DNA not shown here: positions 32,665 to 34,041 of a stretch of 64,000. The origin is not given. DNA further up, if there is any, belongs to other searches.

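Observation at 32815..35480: Tandem, complementarily degenerate Get3/ArsA-like ATPases preceded by two paralogous small proteins of no recognisable family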

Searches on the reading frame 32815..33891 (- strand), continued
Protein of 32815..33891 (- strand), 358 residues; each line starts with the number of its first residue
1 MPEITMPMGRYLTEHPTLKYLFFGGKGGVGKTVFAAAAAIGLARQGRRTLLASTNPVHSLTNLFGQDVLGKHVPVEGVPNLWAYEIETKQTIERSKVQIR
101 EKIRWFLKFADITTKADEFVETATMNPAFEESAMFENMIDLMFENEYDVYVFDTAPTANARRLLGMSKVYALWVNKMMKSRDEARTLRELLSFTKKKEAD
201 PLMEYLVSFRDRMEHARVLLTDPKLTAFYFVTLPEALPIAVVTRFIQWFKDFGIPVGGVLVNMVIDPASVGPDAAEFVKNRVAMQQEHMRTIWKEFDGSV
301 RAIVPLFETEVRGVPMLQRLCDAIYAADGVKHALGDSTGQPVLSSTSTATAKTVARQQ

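Call 96: find_homologous_proteins(query=window:32815-33891:-, max_evalue=1e-100)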
Query window:32815-33891:- (358 aa): 7925 proteins with E <= 1e-100 among 8000 candidates; the best 120 are listed.
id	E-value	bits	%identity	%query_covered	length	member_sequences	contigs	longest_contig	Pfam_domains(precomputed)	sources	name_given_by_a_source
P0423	1.1e-209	714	91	95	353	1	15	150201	PF10609.16,PF01656.30,PF13614.13,PF02374.22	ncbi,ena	-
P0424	1.7e-208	710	92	95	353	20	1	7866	PF10609.16,PF01656.30,PF13614.13,PF02374.22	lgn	-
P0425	9.8e-208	707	93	91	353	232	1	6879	PF10609.16,PF01656.30,PF13614.13,PF02374.22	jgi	jgi:arsenite/tail-anchored protein-transporting ATPase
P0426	9.2e-207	704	91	95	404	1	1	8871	PF10609.16,PF01656.30,PF13614.13,PF02374.22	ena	-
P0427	1.0e-206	704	91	95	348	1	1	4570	PF10609.16,PF01656.30,PF13614.13,PF02374.22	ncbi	-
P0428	6.5e-206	701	91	95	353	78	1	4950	PF10609.16,PF01656.30,PF13614.13,PF02374.22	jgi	-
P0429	4.7e-204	695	91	95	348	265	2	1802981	PF10609.16,PF01656.30,PF13614.13,PF02374.22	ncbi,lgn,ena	-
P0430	7.4e-204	695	92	91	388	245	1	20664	PF10609.16,PF01656.30,PF13614.13,PF02374.22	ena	-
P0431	1.1e-203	694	89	95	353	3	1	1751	PF10609.16,PF01656.30,PF13614.13,PF02374.22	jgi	jgi:arsenite-transporting ATPase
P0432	4.6e-203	692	89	95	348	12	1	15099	PF10609.16,PF01656.30,PF13614.13,PF02374.22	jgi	jgi:arsenite/tail-anchored protein-transporting ATPase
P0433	5.7e-203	692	89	95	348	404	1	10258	PF10609.16,PF01656.30,PF13614.13,PF02374.22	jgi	jgi:arsenite-transporting ATPase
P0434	1.1e-202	691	88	95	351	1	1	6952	PF10609.16,PF01656.30,PF13614.13,PF02374.22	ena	-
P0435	1.0e-201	688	88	95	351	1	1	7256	PF10609.16,PF01656.30,PF13614.13,PF02374.22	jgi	-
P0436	1.1e-201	688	88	95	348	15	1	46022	PF10609.16,PF01656.30,PF13614.13,PF02374.22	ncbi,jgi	jgi:arsenite-transporting ATPase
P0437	1.7e-201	687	88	95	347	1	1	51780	PF10609.16,PF01656.30,PF13614.13,PF02374.22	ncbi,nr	ncbi:MAG TPA: ArsA family ATPase [Casimicrobiaceae bacterium]|nr:ArsA family ATPase [Casimicrobiacea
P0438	1.2e-200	684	91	91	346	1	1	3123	PF10609.16,PF01656.30,PF13614.13,PF02374.22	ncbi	-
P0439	5.4e-200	682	88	95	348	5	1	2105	PF10609.16,PF01656.30,PF13614.13,PF02374.22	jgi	jgi:arsenite-transporting ATPase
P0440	2.5e-199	680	87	95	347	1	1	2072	PF10609.16,PF01656.30,PF13614.13,PF02374.22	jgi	-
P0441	2.8e-199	680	90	95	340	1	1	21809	PF10609.16,PF01656.30,PF13614.13,PF02374.22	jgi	jgi:arsenite-transporting ATPase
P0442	7.9e-199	678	87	95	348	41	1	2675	PF10609.16,PF01656.30,PF13614.13,PF02374.22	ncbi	-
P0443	1.8e-198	677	88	91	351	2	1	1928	PF10609.16,PF01656.30,PF13614.13,PF02374.22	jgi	jgi:arsenite-transporting ATPase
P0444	2.5e-198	676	90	91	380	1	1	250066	PF10609.16,PF01656.30,PF13614.13,PF02374.22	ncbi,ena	-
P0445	3.1e-198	676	88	95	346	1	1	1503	PF10609.16,PF01656.30,PF13614.13,PF02374.22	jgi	jgi:arsenite-transporting ATPase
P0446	2.8e-197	673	88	92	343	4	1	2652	PF10609.16,PF01656.30,PF13614.13,PF02374.22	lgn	-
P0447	1.6e-196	671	86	95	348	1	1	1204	PF10609.16,PF01656.30,PF13614.13,PF02374.22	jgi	-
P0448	1.7e-196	670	88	92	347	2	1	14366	PF10609.16,PF01656.30,PF13614.13,PF02374.22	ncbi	ncbi:MAG TPA: ArsA family ATPase [Casimicrobiaceae bacterium]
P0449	3.9e-196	669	85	96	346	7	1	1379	PF10609.16,PF01656.30,PF13614.13,PF02374.22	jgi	-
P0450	4.1e-196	669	86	95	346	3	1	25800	PF10609.16,PF01656.30,PF13614.13,PF02374.22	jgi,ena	-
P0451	5.0e-196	669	89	92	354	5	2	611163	PF10609.16,PF01656.30,PF13614.13,PF02374.22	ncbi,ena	-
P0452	6.5e-196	669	85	97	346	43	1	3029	PF10609.16,PF01656.30,PF13614.13,PF02374.22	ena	-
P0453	1.8e-195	667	86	96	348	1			PF10609.16,PF01656.30,PF13614.13,PF02374.22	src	-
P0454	2.5e-195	667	85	97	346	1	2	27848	PF10609.16,PF01656.30,PF13614.13,PF02374.22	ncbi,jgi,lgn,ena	-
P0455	3.8e-195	666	85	97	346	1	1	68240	PF10609.16,PF01656.30,PF13614.13,PF02374.22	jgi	-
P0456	4.7e-195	666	90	74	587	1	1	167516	PF10609.16,PF01656.30,PF13614.13,PF02374.22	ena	-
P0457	5.5e-195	666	87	95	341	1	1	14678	PF10609.16,PF01656.30,PF13614.13,PF02374.22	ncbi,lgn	-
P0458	1.3e-194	664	83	98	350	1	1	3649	PF10609.16,PF01656.30,PF13614.13,PF02374.22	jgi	jgi:arsenite/tail-anchored protein-transporting ATPase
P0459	1.4e-194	664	88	89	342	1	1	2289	PF10609.16,PF01656.30,PF13614.13,PF02374.22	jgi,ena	-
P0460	1.5e-194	664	84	97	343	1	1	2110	PF10609.16,PF01656.30,PF13614.13,PF02374.22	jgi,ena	jgi:arsenite-transporting ATPase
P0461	1.7e-194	664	87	92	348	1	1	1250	PF10609.16,PF01656.30,PF13614.13,PF02374.22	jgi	jgi:arsenite-transporting ATPase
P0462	4.9e-194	662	88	93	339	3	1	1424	PF10609.16,PF01656.30,PF13614.13,PF02374.22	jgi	jgi:arsenite-transporting ATPase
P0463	1.1e-193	661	87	91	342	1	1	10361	PF10609.16,PF01656.30,PF13614.13,PF02374.22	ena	-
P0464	1.3e-193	661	86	95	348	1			PF10609.16,PF01656.30,PF13614.13,PF02374.22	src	-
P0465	1.7e-193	661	83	99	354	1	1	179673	PF10609.16,PF01656.30,PF13614.13,PF02374.22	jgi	jgi:arsenite-transporting ATPase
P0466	2.3e-193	660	88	93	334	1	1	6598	PF10609.16,PF01656.30,PF13614.13,PF02374.22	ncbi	-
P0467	3.0e-193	660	84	96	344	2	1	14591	PF10609.16,PF01656.30,PF13614.13,PF02374.22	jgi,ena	-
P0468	3.2e-193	660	84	97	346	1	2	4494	PF10609.16,PF01656.30,PF13614.13,PF02374.22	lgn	-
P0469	3.3e-193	660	86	92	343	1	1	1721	PF10609.16,PF01656.30,PF13614.13,PF02374.22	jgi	jgi:arsenite-transporting ATPase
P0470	4.1e-193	659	86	94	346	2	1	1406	PF10609.16,PF01656.30,PF13614.13,PF02374.22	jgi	-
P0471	4.9e-193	659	85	94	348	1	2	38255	PF10609.16,PF01656.30,PF13614.13,PF02374.22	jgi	jgi:arsenite-transporting ATPase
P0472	5.7e-193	659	86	94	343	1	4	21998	PF10609.16,PF01656.30,PF13614.13,PF02374.22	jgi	jgi:arsenite-transporting ATPase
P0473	8.9e-193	658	86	94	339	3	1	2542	PF10609.16,PF01656.30,PF13614.13,PF02374.22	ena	-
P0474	1.2e-192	658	83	97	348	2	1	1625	PF10609.16,PF01656.30,PF13614.13,PF02374.22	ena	-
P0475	1.4e-192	658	85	95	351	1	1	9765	PF10609.16,PF01656.30,PF13614.13,PF02374.22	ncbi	-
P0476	1.4e-192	658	83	95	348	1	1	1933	PF10609.16,PF01656.30,PF13614.13,PF02374.22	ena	-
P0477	1.7e-192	657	87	91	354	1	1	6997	PF10609.16,PF01656.30,PF13614.13,PF02374.22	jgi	jgi:arsenite/tail-anchored protein-transporting ATPase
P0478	1.8e-192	657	87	92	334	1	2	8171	PF10609.16,PF01656.30,PF13614.13,PF02374.22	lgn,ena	-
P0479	1.9e-192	657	87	92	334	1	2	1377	PF10609.16,PF01656.30,PF13614.13,PF02374.22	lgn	-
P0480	2.1e-192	657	84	95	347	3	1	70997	PF10609.16,PF01656.30,PF13614.13,PF02374.22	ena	-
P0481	3.1e-192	656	83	97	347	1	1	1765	PF10609.16,PF01656.30,PF13614.13,PF02374.22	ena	-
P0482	7.6e-192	655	85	95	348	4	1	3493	PF10609.16,PF01656.30,PF13614.13,PF02374.22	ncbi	-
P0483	1.8e-191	654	85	95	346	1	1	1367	PF10609.16,PF01656.30,PF13614.13,PF02374.22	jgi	-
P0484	1.8e-191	654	85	95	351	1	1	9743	PF10609.16,PF01656.30,PF13614.13,PF02374.22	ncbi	-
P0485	2.9e-191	653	88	91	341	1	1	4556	PF10609.16,PF01656.30,PF13614.13,PF02374.22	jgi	jgi:arsenite-transporting ATPase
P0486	3.4e-191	653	85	92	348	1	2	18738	PF10609.16,PF01656.30,PF13614.13,PF02374.22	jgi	jgi:arsenite-transporting ATPase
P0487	4.4e-191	653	86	91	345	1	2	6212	PF10609.16,PF01656.30,PF13614.13,PF02374.22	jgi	jgi:arsenite-transporting ATPase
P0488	5.9e-191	652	87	91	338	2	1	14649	PF10609.16,PF01656.30,PF13614.13,PF02374.22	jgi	jgi:arsenite-transporting ATPase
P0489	8.1e-191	652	83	96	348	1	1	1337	PF10609.16,PF01656.30,PF13614.13,PF02374.22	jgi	jgi:arsenite-transporting ATPase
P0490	3.6e-190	650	87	91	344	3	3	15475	PF10609.16,PF01656.30,PF13614.13,PF02374.22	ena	-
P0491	5.8e-190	649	80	99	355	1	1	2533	PF10609.16,PF01656.30,PF13614.13,PF02374.22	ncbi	-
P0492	2.2e-189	647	85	92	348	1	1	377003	PF10609.16,PF01656.30,PF13614.13,PF02374.22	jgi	jgi:arsenite-transporting ATPase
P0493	2.9e-189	647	90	89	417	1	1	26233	PF02374.22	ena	-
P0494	3.8e-189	646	83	94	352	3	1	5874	PF10609.16,PF01656.30,PF13614.13,PF02374.22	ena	-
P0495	4.0e-189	646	84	95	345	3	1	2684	PF10609.16,PF01656.30,PF13614.13,PF02374.22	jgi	jgi:arsenite-transporting ATPase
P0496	4.9e-189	646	86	91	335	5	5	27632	PF10609.16,PF01656.30,PF13614.13,PF02374.22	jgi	jgi:arsenite-transporting ATPase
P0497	1.0e-188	645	84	94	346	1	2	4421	PF10609.16,PF01656.30,PF13614.13,PF02374.22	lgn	-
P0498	1.2e-188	645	85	94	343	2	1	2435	PF10609.16,PF01656.30,PF13614.13,PF02374.22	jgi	-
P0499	1.6e-188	644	82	98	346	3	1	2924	PF10609.16,PF01656.30,PF13614.13,PF02374.22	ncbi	-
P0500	2.0e-188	644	84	93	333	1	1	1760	PF10609.16,PF01656.30,PF13614.13,PF02374.22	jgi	jgi:arsenite-transporting ATPase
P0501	4.5e-188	643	86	91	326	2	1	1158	PF10609.16,PF01656.30,PF13614.13,PF02374.22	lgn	-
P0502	6.0e-188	642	86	92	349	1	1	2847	PF10609.16,PF01656.30,PF13614.13,PF02374.22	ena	-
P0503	8.3e-188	642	84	94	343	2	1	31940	PF10609.16,PF01656.30,PF13614.13,PF02374.22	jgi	jgi:arsenite-transporting ATPase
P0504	8.5e-188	642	85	92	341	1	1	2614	PF10609.16,PF01656.30,PF13614.13,PF02374.22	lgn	-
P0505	8.7e-188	642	83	95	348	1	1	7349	PF10609.16,PF01656.30,PF13614.13,PF02374.22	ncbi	-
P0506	2.0e-187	641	85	91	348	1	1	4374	PF10609.16,PF01656.30,PF13614.13,PF02374.22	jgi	jgi:arsenite-transporting ATPase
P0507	2.3e-187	640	86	91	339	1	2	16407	PF10609.16,PF01656.30,PF13614.13,PF02374.22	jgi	jgi:arsenite-transporting ATPase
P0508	2.5e-187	640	85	93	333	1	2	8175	PF10609.16,PF01656.30,PF13614.13,PF02374.22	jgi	jgi:arsenite-transporting ATPase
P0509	3.3e-187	640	85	91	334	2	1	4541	PF10609.16,PF01656.30,PF13614.13,PF02374.22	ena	-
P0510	4.6e-187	639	86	90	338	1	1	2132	PF10609.16,PF01656.30,PF13614.13,PF02374.22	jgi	jgi:arsenite-transporting ATPase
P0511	4.7e-187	639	84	94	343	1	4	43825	PF10609.16,PF01656.30,PF13614.13,PF02374.22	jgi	jgi:arsenite/tail-anchored protein-transporting ATPase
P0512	5.2e-187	639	85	92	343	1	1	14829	PF10609.16,PF01656.30,PF13614.13,PF02374.22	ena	-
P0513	8.3e-187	639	85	91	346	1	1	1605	PF10609.16,PF01656.30,PF13614.13,PF02374.22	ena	-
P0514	9.5e-187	638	85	93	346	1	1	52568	PF10609.16,PF01656.30,PF13614.13,PF02374.22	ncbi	-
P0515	1.2e-186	638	84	94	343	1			PF10609.16,PF01656.30,PF13614.13,PF02374.22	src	-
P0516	1.2e-186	638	85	93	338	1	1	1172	PF10609.16,PF01656.30,PF02374.22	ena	-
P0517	1.8e-186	637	85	92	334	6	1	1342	PF10609.16,PF01656.30,PF13614.13,PF02374.22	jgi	jgi:arsenite-transporting ATPase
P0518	3.6e-186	637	85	91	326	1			PF10609.16,PF01656.30,PF13614.13,PF02374.22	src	-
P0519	6.2e-186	636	83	93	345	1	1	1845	PF10609.16,PF01656.30,PF13614.13,PF02374.22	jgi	-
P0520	6.7e-186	636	84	91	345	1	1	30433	PF10609.16,PF01656.30,PF13614.13,PF02374.22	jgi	jgi:arsenite-transporting ATPase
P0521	1.3e-185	635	86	91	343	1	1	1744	PF10609.16,PF01656.30,PF13614.13,PF02374.22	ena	-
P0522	1.6e-185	634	82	95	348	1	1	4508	PF10609.16,PF01656.30,PF13614.13,PF02374.22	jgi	jgi:arsenite-transporting ATPase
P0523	1.9e-185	634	84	93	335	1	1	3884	PF10609.16,PF01656.30,PF13614.13,PF02374.22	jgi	jgi:arsenite-transporting ATPase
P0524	4.2e-185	633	84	92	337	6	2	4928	PF10609.16,PF01656.30,PF13614.13,PF02374.22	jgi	jgi:arsenite-transporting ATPase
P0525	2.7e-184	630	82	95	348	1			PF01656.30,PF13614.13,PF02374.22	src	-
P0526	5.0e-184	629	82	94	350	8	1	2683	PF10609.16,PF01656.30,PF13614.13,PF02374.22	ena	-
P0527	4.3e-183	626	83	91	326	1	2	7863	PF10609.16,PF01656.30,PF13614.13,PF02374.22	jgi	jgi:arsenite/tail-anchored protein-transporting ATPase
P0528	5.0e-183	626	85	95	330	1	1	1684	PF10609.16,PF01656.30,PF13614.13,PF02374.22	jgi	jgi:arsenite-transporting ATPase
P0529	1.0e-182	625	84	91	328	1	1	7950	PF10609.16,PF01656.30,PF13614.13,PF02374.22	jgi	-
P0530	1.7e-182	624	82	91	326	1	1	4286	PF10609.16,PF01656.30,PF13614.13,PF02374.22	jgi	-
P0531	1.7e-182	624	83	91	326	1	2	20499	PF10609.16,PF01656.30,PF13614.13,PF02374.22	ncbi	-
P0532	1.9e-182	624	84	91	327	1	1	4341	PF10609.16,PF01656.30,PF13614.13,PF02374.22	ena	-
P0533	2.1e-182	624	83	91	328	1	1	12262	PF10609.16,PF01656.30,PF13614.13,PF02374.22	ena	-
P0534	4.2e-182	623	84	90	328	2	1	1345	PF10609.16,PF01656.30,PF02374.22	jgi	-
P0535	5.8e-182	623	83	91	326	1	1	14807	PF10609.16,PF01656.30,PF13614.13,PF02374.22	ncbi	-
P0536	7.1e-182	622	83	91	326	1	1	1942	PF10609.16,PF01656.30,PF02374.22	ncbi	-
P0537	8.1e-182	622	83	91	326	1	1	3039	PF10609.16,PF01656.30,PF13614.13,PF02374.22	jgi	jgi:arsenite-transporting ATPase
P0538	1.1e-181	622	83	91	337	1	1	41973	PF10609.16,PF01656.30,PF02374.22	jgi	jgi:arsenite-transporting ATPase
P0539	1.2e-181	622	82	91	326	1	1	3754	PF10609.16,PF01656.30,PF13614.13,PF02374.22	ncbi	-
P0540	1.2e-181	622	83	91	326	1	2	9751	PF10609.16,PF01656.30,PF13614.13,PF02374.22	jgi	jgi:arsenite-transporting ATPase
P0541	1.6e-181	621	85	90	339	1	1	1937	PF10609.16,PF01656.30,PF13614.13,PF02374.22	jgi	jgi:arsenite-transporting ATPase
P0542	2.0e-181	621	83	91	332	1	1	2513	PF10609.16,PF01656.30,PF13614.13,PF02374.22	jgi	jgi:arsenite-transporting ATPase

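Call 97: find_encoding_contigs(protein=P0423, flank=8000, max_places=3)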
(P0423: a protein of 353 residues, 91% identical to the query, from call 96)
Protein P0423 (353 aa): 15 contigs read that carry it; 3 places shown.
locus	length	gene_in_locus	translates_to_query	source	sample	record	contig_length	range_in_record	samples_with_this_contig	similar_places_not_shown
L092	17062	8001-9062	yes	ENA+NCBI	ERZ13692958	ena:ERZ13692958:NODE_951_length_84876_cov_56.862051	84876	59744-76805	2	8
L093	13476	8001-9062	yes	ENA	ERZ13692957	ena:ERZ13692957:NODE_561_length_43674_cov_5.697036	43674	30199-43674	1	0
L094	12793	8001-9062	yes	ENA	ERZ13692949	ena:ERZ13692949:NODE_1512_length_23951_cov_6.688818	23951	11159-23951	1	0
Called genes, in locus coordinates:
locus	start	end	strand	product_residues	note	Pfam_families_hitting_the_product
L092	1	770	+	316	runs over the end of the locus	PF13793:Pribosyltran_N, PF00156:Pribosyltran, PF14572:Pribosyl_synth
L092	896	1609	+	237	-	PF01386:Ribosomal_L25p, PF14693:Ribosomal_TL5_C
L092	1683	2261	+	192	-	PF01195:Pept_tRNA_hydro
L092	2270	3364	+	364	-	PF01926:MMR_HSR1, PF02421:FeoB_N, PF06071:YchF-GTPase_C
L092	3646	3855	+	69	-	-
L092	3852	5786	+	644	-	PF02554:CstA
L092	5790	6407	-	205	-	-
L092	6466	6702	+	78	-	PF25952:DUF7990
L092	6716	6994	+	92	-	PF25952:DUF7990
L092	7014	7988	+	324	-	PF01656:CbiA, PF02374:ArsA_ATPase, PF13614:AAA_31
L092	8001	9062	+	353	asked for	PF02374:ArsA_ATPase, PF10609:ParA (faint), PF01656:CbiA (weak), PF13614:AAA_31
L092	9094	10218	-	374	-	PF00353:HemolysinCabind, PF13946:DUF4214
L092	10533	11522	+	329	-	PF08238:Sel1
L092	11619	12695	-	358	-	PF07719:TPR_2 (faint), PF13432:TPR_16 (faint), PF13712:Glyco_tranf_2_5, PF00535:Glycos_transf_2 (weak)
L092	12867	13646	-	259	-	PF00106:adh_short, PF08659:KR, PF13460:NAD_binding_10 (weak), PF13561:adh_short_C2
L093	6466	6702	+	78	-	PF25952:DUF7990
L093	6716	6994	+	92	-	PF25952:DUF7990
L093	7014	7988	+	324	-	PF00142:Fer4_NifH (weak), PF01656:CbiA, PF02374:ArsA_ATPase, PF10609:ParA (faint), PF13614:AAA_31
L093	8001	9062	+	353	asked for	PF02374:ArsA_ATPase, PF10609:ParA (faint), PF01656:CbiA (weak), PF13614:AAA_31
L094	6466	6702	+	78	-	PF25952:DUF7990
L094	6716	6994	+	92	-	PF25952:DUF7990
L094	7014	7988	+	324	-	PF01656:CbiA, PF02374:ArsA_ATPase, PF13614:AAA_31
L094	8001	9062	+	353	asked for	PF02374:ArsA_ATPase, PF10609:ParA (faint), PF01656:CbiA (weak), PF13614:AAA_31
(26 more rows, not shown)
